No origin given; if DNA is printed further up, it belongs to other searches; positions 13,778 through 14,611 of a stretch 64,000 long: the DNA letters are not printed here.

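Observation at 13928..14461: Catalytic-domain-only tyrosine recombinase wedged between a motility operon and an accessory cassette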

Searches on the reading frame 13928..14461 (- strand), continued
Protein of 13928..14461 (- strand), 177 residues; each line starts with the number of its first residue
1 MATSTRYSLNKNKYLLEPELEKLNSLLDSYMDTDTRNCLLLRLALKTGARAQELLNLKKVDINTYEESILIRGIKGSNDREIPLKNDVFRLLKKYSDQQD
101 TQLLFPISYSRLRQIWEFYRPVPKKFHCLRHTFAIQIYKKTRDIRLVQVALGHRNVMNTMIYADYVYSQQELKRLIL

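Call 15: find_related_loci(query=A1, collection=genome_contigs, flank=6000)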
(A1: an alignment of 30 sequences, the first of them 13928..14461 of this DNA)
Query A1 (177 aa) in genome_contigs; peptide patterns used: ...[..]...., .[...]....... (x = any residue, [..] = any of these).
285 stretches matched a pattern; 254 encode a relative of the query (tblastn E <= 1e-3); the best 80 are kept; 80 distinct loci.
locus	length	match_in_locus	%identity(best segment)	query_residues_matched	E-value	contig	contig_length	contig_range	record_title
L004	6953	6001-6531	99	1-177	3e-117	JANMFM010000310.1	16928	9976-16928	MAG: Bdellovibrionales bacterium isolate OTE_70b_metabat_204 OTE_70b_k141_2034966, whole genome shotgun sequence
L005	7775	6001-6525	83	3-177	4e-99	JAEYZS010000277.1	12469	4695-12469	MAG: Proteobacteria bacterium isolate OH_CBrB_110 k127_1745185, whole genome shotgun sequence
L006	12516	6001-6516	80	3-174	2e-94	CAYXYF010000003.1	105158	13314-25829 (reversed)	MAG TPA_asm: uncultured Bdellovibrionales bacterium isolate SRP220891_co3_166 genome assembly, contig: NODE_89_length_10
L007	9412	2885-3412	74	2-177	5e-87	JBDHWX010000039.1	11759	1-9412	MAG: Bdellovibrionales bacterium isolate AS-MESO-3CA.42 NODE_23611_length_11759_cov_3.173429, whole genome shotgun seque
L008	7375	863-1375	73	1-171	5e-86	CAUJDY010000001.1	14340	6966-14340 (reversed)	MAG: Bdellovibrionota bacterium isolate KLAP26 genome assembly, contig: KLAP26_387961, whole genome shotgun sequence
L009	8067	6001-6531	67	1-177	7e-85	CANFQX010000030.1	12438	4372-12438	MAG: Bdellovibrionaceae bacterium isolate Jr-16oct17-292 genome assembly, contig: Jr-16oct17-C9652, whole genome shotgun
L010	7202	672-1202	67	1-177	2e-84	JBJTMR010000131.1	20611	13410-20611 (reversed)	MAG: Bdellovibrio sp. isolate samp_4452_concoct_254 samp_4452_950283, whole genome shotgun sequence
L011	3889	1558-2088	66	1-177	4e-84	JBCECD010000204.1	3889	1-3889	MAG: Bdellovibrio sp. isolate bin16__SEP_COME_DAS NODE_33474_length_3889_cov_4.509390, whole genome shotgun sequence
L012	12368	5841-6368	70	2-177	1e-83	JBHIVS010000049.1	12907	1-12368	MAG: Pseudobdellovibrionaceae bacterium isolate MAG4 WDNA01_bin.13.permissive_49, whole genome shotgun sequence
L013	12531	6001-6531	68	1-177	8e-84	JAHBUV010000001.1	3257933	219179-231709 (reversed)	MAG: Bdellovibrionaceae bacterium isolate ACE_BDE1 BDE1_1, whole genome shotgun sequence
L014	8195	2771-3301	66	1-177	2e-83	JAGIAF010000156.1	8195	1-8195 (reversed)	MAG: Bdellovibrio sp. isolate BIN15 scaffold156_cov0, whole genome shotgun sequence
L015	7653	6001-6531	68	1-177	1e-83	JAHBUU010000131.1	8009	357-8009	MAG: Bdellovibrionaceae bacterium isolate ACE_BDE5 BDE5_131, whole genome shotgun sequence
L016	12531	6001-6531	66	1-177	4e-83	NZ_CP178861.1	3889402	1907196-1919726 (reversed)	Bdellovibrio sp. HCB-162 chromosome, complete genome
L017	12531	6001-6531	65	1-177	7e-83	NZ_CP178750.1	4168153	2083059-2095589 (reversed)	Bdellovibrio sp. HCB-110 chromosome, complete genome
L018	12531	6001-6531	66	1-177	1e-82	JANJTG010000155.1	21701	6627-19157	MAG: Bdellovibrio sp. isolate RX1_metabat.bin.37 RX1_k141_13446, whole genome shotgun sequence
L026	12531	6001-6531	65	1-177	5e-82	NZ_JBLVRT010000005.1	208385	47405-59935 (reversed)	Bdellovibrio bacteriovorus strain YOA24 scaffold_4, whole genome shotgun sequence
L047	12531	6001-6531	64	1-177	8e-80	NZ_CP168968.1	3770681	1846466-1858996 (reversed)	Bdellovibrio bacteriovorus strain Bd5 chromosome, complete genome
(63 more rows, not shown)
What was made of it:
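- The gene sits at 0.487-0.501 of the chromosome in 7 of 10 complete Bdellovibrio genomes (call 15).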

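Call 35: find_related_loci(query=A1, collection=viral_contigs, flank=6000)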
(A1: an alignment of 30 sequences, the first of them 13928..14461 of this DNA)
Query A1 (177 aa) in viral_contigs; peptide patterns used: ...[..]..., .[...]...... (x = any residue, [..] = any of these).
600 stretches matched a pattern (row limit reached: there are more); 383 encode a relative of the query (tblastn E <= 1e-3); the best 80 are kept; 80 distinct loci.
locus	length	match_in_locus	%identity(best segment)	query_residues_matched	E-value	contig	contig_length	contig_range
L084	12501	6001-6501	53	6-176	1e-54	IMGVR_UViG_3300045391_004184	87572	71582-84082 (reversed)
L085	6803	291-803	51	6-177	5e-52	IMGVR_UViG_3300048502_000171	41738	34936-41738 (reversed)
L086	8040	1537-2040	45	8-176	5e-43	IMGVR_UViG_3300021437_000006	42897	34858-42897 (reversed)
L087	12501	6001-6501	45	9-176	1e-41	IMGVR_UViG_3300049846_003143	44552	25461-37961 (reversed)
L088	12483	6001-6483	39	13-176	4e-34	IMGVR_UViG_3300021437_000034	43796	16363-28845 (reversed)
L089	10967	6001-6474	40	9-177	4e-34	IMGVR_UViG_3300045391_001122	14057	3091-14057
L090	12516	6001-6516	50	5-177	3e-52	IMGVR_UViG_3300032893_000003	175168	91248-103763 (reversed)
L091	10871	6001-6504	35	9-176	6e-32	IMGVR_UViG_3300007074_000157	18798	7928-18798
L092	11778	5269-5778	36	8-177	2e-31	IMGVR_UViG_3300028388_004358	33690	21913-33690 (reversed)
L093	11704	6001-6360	35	43-165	2e-15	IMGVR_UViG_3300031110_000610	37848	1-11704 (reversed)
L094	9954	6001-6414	31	21-163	5e-15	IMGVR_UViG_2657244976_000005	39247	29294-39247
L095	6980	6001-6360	33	43-165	1e-14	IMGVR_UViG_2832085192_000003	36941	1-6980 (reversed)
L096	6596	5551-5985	33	14-166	6e-14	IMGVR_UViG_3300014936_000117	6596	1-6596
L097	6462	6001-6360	33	43-165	5e-14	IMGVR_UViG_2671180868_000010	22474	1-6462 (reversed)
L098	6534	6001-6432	34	14-166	7e-14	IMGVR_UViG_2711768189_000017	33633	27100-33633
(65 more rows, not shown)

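Call 38: search_protein_representatives(protein=window:13928-14461:-)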
Query: 177 residues. Proteins with E-value up to 0.001 (for the whole library): 13718; up to 1e-10: 492; up to 1e-30: 151. The best 150 are listed.
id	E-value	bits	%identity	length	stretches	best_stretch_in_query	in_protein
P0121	1.0e-61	223.6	59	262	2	90-177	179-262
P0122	1.4e-60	219.9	60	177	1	6-177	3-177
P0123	3.7e-55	202.2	56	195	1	4-176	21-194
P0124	6.1e-55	201.5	55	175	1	6-177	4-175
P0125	8.5e-54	197.8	53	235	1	6-176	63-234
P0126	1.1e-51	190.9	54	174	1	6-176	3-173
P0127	2.1e-51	190.0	51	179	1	7-176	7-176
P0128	1.6e-50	187.2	53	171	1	6-175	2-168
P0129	1.6e-50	187.2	63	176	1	6-142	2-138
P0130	2.8e-50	186.4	60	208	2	3-99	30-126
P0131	5.1e-49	182.3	54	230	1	8-176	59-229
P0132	8.9e-49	181.5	51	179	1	3-176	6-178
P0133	5.4e-47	175.7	51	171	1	6-176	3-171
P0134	9.6e-47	174.9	53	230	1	5-175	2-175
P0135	6.5e-46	172.2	54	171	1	9-176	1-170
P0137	1.0e-45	171.5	45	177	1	5-176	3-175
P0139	8.6e-45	168.5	46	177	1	6-176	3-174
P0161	4.5e-40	153.2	41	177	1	6-176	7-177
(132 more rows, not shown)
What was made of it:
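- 151 clusters at 50% identity reach E<=1e-30, and most of the best 150 listed are 165-195 aa (call 38).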

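Call 50: search_protein_families(library=phrogs, proteins=[window:13928-14461:-, L002:6935-7774:-], max_evalue=0.001)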
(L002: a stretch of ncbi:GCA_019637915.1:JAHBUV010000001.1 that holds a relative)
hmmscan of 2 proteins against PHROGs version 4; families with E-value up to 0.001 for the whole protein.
window:13928-14461:- (177 aa): 4 families
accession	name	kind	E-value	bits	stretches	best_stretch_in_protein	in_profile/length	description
phrog_216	-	integration and excision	2e-25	90.5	1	11-169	52-228/301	integrase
phrog_1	-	integration and excision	4.6e-24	86.6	1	12-165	268-435/611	integrase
phrog_7685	-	integration and excision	3.2e-07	31.2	1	79-170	128-228/240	integrase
phrog_7269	-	integration and excision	3.6e-07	31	1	122-165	26-69/89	integrase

L002:6935-7774:- (279 aa): 3 families
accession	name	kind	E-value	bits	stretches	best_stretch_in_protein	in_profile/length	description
phrog_1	-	integration and excision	1.4e-22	81.7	1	77-244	268-436/611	integrase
phrog_216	-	integration and excision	4.1e-21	76.4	1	77-248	53-229/301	integrase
phrog_7269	-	integration and excision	8.6e-06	26.6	1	204-244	30-70/89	integrase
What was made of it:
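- PHROGs places the protein in integrase families (call 50).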

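Call 51: search_protein_families(library=padloc, proteins=[window:13928-14461:-], max_evalue=0.001)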
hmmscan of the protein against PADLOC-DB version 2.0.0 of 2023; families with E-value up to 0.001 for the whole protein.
window:13928-14461:- (177 aa): 0 families

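Call 56: list_cluster_members(proteins=[L047:6001-6531:+, L026:6001-6531:+])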
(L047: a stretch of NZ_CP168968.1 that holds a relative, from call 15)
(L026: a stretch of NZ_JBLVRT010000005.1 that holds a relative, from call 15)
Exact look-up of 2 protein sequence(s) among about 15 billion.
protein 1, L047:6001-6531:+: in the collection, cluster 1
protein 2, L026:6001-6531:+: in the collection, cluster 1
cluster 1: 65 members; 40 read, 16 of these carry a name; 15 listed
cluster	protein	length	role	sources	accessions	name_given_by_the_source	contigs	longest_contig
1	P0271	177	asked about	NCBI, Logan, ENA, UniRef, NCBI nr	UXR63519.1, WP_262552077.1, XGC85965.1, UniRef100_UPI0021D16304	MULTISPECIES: site-specific integrase [Bdellovibrio] | tyrosine-type recombinase/integrase n=1 Tax=Bdellovibrio TaxID=958 RepID=UPI0021D16304 | site-specific integrase [Bdellovibrio bacteriovorus]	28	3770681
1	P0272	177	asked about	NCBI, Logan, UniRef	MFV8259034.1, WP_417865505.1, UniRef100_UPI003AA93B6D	tyrosine-type recombinase/integrase [Bdellovibrio bacteriovorus] | tyrosine-type recombinase/integrase n=1 Tax=Bdellovibrio bacteriovorus TaxID=959 ...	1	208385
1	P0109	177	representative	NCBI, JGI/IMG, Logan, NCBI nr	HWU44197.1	MAG TPA: site-specific integrase [Bdellovibrio sp.] | site-specific integrase [Bdellovibrio sp.]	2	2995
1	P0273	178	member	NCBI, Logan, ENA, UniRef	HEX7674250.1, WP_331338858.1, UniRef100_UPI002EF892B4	MAG TPA: tyrosine-type recombinase/integrase [Bdellovibrio sp.] | tyrosine-type recombinase/integrase n=1 Tax=Bdellovibrio sp. TaxID=28201 ...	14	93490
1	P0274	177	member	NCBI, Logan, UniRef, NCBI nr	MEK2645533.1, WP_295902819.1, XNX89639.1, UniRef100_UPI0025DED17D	tyrosine-type recombinase/integrase [Bdellovibrio sp. BCCA] | tyrosine-type recombinase/integrase n=1 Tax=unclassified Bdellovibrio TaxID=2633795 ... | site-specific integrase [uncultured Bdellovibrio sp.]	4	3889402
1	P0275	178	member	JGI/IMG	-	site-specific recombinase XerD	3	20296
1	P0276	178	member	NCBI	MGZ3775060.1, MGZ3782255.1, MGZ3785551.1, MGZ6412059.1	MAG: tyrosine-type recombinase/integrase [Pseudobdellovibrionaceae bacterium]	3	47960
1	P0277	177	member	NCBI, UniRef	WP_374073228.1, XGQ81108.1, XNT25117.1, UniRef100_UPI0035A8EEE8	tyrosine-type recombinase/integrase [Bdellovibrio bacteriovorus] | tyrosine-type recombinase/integrase n=1 Tax=Bdellovibrio TaxID=958 RepID=UPI0035A8EEE8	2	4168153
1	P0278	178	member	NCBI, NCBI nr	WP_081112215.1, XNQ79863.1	tyrosine-type recombinase/integrase [Bdellovibrio sp. HCB117] | site-specific integrase [Bdellovibrio bacteriovorus]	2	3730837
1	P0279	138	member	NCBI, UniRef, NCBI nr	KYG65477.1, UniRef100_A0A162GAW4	integrase [Bdellovibrio bacteriovorus] | Integrase n=2 Tax=Pseudobdellovibrionaceae TaxID=213483 RepID=A0A162GAW4_BDEBC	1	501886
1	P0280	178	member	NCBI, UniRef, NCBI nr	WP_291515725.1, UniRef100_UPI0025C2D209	site-specific integrase [Bdellovibrio sp. ArHS] | tyrosine-type recombinase/integrase n=1 Tax=Bdellovibrio sp. ArHS TaxID=1569284 ...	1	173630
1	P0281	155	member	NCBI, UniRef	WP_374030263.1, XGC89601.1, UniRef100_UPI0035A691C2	tyrosine-type recombinase/integrase [Bdellovibrio bacteriovorus] | tyrosine-type recombinase/integrase n=1 Tax=Bdellovibrio bacteriovorus TaxID=959 ...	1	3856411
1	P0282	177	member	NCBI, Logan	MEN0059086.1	MAG: site-specific integrase [Bdellovibrio sp.]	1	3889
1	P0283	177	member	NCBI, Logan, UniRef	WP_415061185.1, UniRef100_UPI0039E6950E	tyrosine-type recombinase/integrase [Bdellovibrio sp.] | tyrosine-type recombinase/integrase n=1 Tax=Bdellovibrio sp. TaxID=28201 ...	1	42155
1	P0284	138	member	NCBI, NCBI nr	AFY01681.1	bacteriophage integrase or recombinase [Bdellovibrio bacteriovorus str. Tiberius]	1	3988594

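Call 58: predict_structure(alignment_id=A1)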
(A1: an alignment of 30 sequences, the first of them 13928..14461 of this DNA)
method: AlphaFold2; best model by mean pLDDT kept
length: 177 residues; sequences in the alignment: 30
mean_pLDDT: 88.5   pTM: 0.82
mean pLDDT of the five models: 88.5, 87.4, 86.7, 81.8, 65.3
residues with pLDDT >= 90: 123; 70-90: 32; 50-70: 17; < 50: 5
segments of 3 or more residues with pLDDT < 50: 1-3
pLDDT, mean of each block of 10 residues (from residue 1): 55 92 97 96 96 97 96 89 93 95 96 97 95 92 88 82 67 61
secondary structure, 60 per line:
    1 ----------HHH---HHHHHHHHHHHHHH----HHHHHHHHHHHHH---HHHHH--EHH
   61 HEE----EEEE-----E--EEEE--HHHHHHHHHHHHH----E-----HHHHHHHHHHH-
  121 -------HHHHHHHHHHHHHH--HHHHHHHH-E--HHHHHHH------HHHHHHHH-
elements in order: H17-30 H35-47 H51-55 E68-71 E80-83 H86-98 H109-119 H128-141 H144-151 H156-162 H169-176

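Call 61: find_encoding_contigs(protein=P0137, flank=5000, max_places=3)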
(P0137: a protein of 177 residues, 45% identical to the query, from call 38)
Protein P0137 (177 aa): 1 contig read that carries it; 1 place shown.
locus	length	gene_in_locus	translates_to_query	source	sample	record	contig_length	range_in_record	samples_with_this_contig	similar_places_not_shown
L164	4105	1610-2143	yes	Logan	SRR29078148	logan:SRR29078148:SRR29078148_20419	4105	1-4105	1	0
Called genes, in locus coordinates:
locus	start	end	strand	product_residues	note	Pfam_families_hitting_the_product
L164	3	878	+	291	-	?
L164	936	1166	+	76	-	PF13560:HTH_31 (weak), PF12844:HTH_19, PF01381:HTH_3, PF13443:HTH_26 (weak)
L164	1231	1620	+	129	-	-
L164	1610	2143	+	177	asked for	PF00589:Phage_integrase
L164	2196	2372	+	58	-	-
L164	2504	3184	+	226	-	-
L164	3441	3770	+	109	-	-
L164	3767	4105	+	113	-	?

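Call 62: fold_search(model_id=the predicted structure, library=pdb)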
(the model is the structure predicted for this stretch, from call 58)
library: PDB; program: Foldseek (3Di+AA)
matches with E <= 10: 151; with E <= 0.001: 62
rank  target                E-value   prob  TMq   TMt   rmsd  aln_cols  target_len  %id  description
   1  5jk0_A                2.8e-09  1.00  0.71  0.38   6.4       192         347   30  Crystal structure of XerH site-specific recombinase bound to difH substrate: pre-cleavage complex (released 2016-12-28)
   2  5hxy_A                3.8e-09  1.00  0.71  0.47   5.6       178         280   30  Crystal structure of XerA recombinase (released 2017-02-01)
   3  5jk0_B                4.2e-09  1.00  0.71  0.39   6.3       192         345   31  Crystal structure of XerH site-specific recombinase bound to difH substrate: pre-cleavage complex (released 2016-12-28)
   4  5jjv_A                8.9e-09  1.00  0.70  0.37   5.4       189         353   30  Crystal structure of XerH site-specific recombinase bound to palindromic difH substrate: post-cleavage complex (released 2016-12-28)
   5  5jjv_B                1.2e-08  1.00  0.72  0.38   6.0       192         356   31  Crystal structure of XerH site-specific recombinase bound to palindromic difH substrate: post-cleavage complex (released 2016-12-28)
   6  5jk0_C                1.8e-08  1.00  0.69  0.37   8.5       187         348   30  Crystal structure of XerH site-specific recombinase bound to difH substrate: pre-cleavage complex (released 2016-12-28)
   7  5hxy_D                2.2e-08  1.00  0.68  0.45   6.2       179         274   30  Crystal structure of XerA recombinase (released 2017-02-01)
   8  5jk0_D                2.6e-08  1.00  0.69  0.37   3.8       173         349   32  Crystal structure of XerH site-specific recombinase bound to difH substrate: pre-cleavage complex (released 2016-12-28)
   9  5hxy_C                3.0e-08  1.00  0.70  0.47   5.6       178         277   27  Crystal structure of XerA recombinase (released 2017-02-01)
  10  5c6k_A                4.4e-08  1.00  0.67  0.71   4.0       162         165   28  Bacteriophage P2 integrase catalytic domain (released 2015-10-21)
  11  5hxy_B                7.1e-08  1.00  0.70  0.47   5.6       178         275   28  Crystal structure of XerA recombinase (released 2017-02-01)
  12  5c6k_B                1.3e-07  1.00  0.65  0.68   5.0       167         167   28  Bacteriophage P2 integrase catalytic domain (released 2015-10-21)
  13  6emy_A                1.7e-07  1.00  0.70  0.42   5.0       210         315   17  Structure of the Tn1549 transposon Integrase (aa 82-397, Y379F) in complex with transposon right end DNA (released 2018-04-04)
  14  5hxy_F                1.8e-07  1.00  0.66  0.45   6.1       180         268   29  Crystal structure of XerA recombinase (released 2017-02-01)
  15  6emz_A                2.4e-07  1.00  0.66  0.39   5.7       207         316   18  Structure of the Tn1549 transposon Integrase (aa 82-397, R225K) in complex with circular intermediate DNA (CI5-DNA) (released 2018-04-04)
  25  5dor_C                1.0e-06  1.00  0.63  0.70   4.7       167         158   28  P2 Integrase catalytic domain in space group P21 (released 2015-12-02)
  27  5dor_A                1.2e-06  1.00  0.64  0.69   4.7       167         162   28  P2 Integrase catalytic domain in space group P21 (released 2015-12-02)
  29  5dor_D                2.8e-06  1.00  0.62  0.69   5.0       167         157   28  P2 Integrase catalytic domain in space group P21 (released 2015-12-02)
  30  5dor_B                3.3e-06  1.00  0.64  0.70   4.0       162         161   26  P2 Integrase catalytic domain in space group P21 (released 2015-12-02)
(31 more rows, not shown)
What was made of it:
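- On Tyrosine recombinase superfamily (Pfam PF00589, Phage_integrase): Foldseek gives probability 1.0 to XerH, XerA and the P2 and HP1 catalytic domains (calls 58, 62).
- Checked: Foldseek matches it to the catalytic domains of XerH, XerA, P2 and HP1 (calls 58, 62).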

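Call 63: search_protein_families(library=pfam, proteins=[L164:1231-1620:+, L164:936-1166:+, L164:2504-3184:+, L164:3-878:+, L164:2196-2372:+], max_evalue=0.1)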
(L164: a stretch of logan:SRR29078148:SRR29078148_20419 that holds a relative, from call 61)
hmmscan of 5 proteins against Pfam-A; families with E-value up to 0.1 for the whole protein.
L164:1231-1620:+ (129 aa): 0 families

L164:936-1166:+ (76 aa): 5 families
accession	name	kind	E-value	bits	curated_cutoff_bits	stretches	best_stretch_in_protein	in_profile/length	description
PF01381.28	HTH_3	-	1.2e-11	44.9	23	1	19-72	1-54/55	Helix-turn-helix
PF12844.13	HTH_19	-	2.3e-09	37.4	30.2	1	18-74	3-59/64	Helix-turn-helix domain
PF13560.12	HTH_31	-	3.6e-06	27.6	27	1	15-70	2-58/64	Helix-turn-helix domain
PF13443.12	HTH_26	-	1e-05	26.1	22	1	18-75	1-59/63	Cro/C1-type HTH DNA-binding domain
PF13413.12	HTH_25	-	0.029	14.6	24.6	0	19-50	2-33/62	Helix-turn-helix domain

L164:2504-3184:+ (226 aa): 0 families

L164:3-878:+ (291 aa): 3 families
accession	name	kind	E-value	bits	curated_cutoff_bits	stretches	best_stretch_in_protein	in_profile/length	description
PF00589.27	Phage_integrase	-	3.8e-05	24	27.1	1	142-255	26-150/172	Phage integrase family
PF00312.27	Ribosomal_S15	-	0.017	15.7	31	1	68-107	24-66/81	Ribosomal protein S15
PF08478.15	POTRA_1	-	0.088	13.6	23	0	55-98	18-63/69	POTRA domain, FtsQ-type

L164:2196-2372:+ (58 aa): 0 families
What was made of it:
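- Tried and rejected: The 129-aa ORF upstream of a distant phage homologue has no Pfam match (call 63).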

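Call 73: search_dna_similar(query=window:13928-14461:-, collection=phages, mode=protein, max_rows=15)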
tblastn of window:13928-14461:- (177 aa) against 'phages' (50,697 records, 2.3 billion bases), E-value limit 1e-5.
Records with a match: 395; places in all: 395; records where one place covers at least 80% of the query: 191.
Best place of each record, by identity: <60% 395.
By first word of the organism name: Mycobacterium 100; Klebsiella 69; Escherichia 33; Yersinia 31; Bacteriophage 24; Salmonella 22; Vibrio 20; Polaribacter 17; Peduovirus 16; Gordonia 15; and 18 more.
By host as written in the record: Klebsiella pneumoniae 54; Mycobacterium smegmatis mc2 155 50; - 48; Mycobacterium smegmatis mc#155 25; Yersinia pestis EV76-CN 17; Escherichia coli 12; Polaribacter sp. HaHaR_3_91 11; Yersinia enterocolitica 10; and 82 more.
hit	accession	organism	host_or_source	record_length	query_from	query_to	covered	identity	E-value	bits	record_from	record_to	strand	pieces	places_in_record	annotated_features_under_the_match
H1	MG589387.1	Enterobacter phage phiT5282H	Enterobacter cloacae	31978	14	163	85%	33.1%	2e-8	59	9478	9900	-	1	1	xerC: tyrosine recombinase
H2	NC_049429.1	Enterobacter phage phiT5282H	Enterobacter cloacae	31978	14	163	85%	33.1%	2e-8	59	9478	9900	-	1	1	xerC: integrase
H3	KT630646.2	Salmonella phage SEN5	Salmonella enterica subsp. salamae ...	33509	14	163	85%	33.1%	2e-8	58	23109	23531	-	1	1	integrase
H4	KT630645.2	Salmonella phage SEN4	Salmonella enterica subsp. salamae ...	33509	14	163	85%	33.1%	2e-8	58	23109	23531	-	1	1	integrase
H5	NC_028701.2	Salmonella phage SEN5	Salmonella enterica subsp. salamae ...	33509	14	163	85%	33.1%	2e-8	58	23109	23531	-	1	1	integrase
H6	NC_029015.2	Salmonella phage SEN4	Salmonella enterica subsp. salamae ...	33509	14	163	85%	33.1%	2e-8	58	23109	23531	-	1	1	integrase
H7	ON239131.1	Escherichia phage S164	Escherichia coli 164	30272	6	166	91%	29.9%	9e-10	62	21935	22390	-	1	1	tyrosine-type recombinase/integrase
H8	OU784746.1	Peduovirus P2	-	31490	6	166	91%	29.9%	9e-10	62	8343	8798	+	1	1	xerC: Tyrosine recombinase XerC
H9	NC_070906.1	Peduovirus P2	-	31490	6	166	91%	29.9%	9e-10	62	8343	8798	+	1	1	xerC: integrase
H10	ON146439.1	Yersinia phage VB-YPM-4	Yersinia pestis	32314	6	166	91%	29.9%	9e-10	62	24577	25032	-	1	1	xerC: tyrosine recombinase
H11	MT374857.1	Yersinia phage vB_YpM_46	Yersinia pestis EV76-CN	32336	6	166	91%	29.9%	9e-10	62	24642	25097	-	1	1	xerC: tyrosine recombinase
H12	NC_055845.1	Yersinia phage vB_YpM_46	Yersinia pestis EV76-CN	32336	6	166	91%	29.9%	9e-10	62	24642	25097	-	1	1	xerC: integrase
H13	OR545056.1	Yersinia phage vB_YpM_115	Yersinia pestis EV76-CN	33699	6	166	91%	29.9%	9e-10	62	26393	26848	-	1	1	xerC: tyrosine recombinase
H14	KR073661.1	Escherichia phage pro483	Escherichia coli DE048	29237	6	166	91%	29.9%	9e-10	62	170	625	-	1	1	integrase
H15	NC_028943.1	Escherichia phage pro483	Escherichia coli DE048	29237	6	166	91%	29.9%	9e-10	62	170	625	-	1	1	integrase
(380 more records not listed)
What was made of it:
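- Closest known: P2/HP1-type phage integrases and their attP-int modules. Same: They are the best hits among cultured phages (30-33% identity, call 73), and Foldseek matches their isolated catalytic domains (TM about 0.7).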

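Call 88: find_encoding_contigs(protein=P0124, flank=5000, max_places=2)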
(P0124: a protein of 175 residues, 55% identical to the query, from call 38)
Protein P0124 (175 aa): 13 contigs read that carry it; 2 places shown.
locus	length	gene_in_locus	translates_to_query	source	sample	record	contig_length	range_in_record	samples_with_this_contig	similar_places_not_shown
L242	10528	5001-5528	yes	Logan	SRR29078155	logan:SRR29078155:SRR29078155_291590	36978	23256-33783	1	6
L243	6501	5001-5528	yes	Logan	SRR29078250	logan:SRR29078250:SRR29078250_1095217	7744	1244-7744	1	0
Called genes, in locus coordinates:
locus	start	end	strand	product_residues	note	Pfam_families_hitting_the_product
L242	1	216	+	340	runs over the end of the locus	PF13522:GATase_6, PF13537:GATase_7 (weak)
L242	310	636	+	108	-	-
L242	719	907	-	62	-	-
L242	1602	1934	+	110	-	-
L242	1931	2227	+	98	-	-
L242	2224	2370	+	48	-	-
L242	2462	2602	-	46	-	-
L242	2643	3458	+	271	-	PF09414:RNA_ligase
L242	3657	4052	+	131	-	-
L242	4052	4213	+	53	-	-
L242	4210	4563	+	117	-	-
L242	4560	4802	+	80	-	-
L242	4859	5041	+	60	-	-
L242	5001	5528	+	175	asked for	PF00589:Phage_integrase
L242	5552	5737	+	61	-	-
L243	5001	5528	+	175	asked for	PF00589:Phage_integrase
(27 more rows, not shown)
